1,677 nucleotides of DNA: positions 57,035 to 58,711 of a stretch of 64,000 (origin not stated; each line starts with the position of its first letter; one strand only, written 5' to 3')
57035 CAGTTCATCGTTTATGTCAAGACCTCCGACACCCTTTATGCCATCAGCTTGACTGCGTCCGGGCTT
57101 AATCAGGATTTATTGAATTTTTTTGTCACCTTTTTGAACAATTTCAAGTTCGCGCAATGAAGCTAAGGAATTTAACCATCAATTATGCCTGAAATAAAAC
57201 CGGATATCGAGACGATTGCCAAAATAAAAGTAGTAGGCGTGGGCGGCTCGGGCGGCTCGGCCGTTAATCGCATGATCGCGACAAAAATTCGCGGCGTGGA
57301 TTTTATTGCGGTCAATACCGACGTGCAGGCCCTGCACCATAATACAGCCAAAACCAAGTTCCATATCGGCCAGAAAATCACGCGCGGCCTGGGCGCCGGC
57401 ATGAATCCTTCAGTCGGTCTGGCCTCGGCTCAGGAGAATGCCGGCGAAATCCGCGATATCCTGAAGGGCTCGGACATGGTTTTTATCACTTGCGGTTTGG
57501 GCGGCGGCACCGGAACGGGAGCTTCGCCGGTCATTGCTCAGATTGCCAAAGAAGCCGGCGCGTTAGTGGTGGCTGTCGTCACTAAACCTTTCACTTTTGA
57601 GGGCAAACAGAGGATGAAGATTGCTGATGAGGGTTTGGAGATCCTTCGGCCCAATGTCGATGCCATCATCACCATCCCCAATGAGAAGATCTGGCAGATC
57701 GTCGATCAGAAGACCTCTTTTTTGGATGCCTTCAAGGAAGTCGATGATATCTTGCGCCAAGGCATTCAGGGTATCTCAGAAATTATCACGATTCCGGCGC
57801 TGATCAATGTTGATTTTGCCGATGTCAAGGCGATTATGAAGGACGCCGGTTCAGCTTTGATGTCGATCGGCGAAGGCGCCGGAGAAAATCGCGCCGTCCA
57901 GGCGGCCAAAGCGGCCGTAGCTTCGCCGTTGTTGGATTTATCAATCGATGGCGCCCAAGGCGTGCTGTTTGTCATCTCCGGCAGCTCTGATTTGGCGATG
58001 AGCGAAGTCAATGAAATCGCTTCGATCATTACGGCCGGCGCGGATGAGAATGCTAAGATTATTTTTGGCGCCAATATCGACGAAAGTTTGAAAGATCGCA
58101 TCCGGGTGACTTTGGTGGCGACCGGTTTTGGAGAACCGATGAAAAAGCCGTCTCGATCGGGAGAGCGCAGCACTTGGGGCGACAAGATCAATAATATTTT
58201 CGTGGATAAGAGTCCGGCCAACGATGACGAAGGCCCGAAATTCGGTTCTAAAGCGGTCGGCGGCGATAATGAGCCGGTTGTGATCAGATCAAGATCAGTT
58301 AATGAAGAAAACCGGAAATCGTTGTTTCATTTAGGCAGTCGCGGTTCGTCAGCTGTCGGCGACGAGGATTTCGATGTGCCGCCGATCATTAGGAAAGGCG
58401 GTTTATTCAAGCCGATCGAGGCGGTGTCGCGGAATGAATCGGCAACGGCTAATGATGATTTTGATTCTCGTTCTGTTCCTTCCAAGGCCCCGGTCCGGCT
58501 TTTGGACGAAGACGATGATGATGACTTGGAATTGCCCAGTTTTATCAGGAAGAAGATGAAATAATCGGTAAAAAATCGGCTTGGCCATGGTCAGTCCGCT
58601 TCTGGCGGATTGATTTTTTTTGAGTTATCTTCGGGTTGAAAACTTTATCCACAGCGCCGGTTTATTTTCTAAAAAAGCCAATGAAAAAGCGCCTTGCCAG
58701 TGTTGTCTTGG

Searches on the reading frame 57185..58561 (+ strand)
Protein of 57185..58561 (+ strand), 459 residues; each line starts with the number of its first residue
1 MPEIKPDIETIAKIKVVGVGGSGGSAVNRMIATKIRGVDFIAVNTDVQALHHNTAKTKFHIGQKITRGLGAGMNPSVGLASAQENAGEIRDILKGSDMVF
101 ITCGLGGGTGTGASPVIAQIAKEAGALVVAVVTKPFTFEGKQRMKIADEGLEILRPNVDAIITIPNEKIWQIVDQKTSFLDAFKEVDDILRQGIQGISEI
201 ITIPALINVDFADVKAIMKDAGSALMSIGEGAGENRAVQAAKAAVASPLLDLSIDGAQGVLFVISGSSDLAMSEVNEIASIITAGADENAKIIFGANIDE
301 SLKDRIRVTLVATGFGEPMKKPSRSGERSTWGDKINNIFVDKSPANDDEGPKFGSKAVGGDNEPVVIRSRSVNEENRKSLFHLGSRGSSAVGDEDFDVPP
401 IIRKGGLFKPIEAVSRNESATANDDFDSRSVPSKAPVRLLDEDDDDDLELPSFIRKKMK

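Call 10: search_protein_families(library=pfam, proteins=[window:57185-58561:+], max_evalue=0.01)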
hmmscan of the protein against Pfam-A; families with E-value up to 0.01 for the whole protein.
window:57185-58561:+ (459 aa): 2 families
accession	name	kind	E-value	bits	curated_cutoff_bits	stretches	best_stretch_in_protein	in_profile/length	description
PF00091.31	Tubulin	-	2.7e-46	158.7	33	1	13-173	1-189/190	Tubulin/FtsZ family, GTPase domain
PF12327.13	FtsZ_C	-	6.7e-32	110.1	27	1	222-315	1-94/95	FtsZ family, C-terminal domain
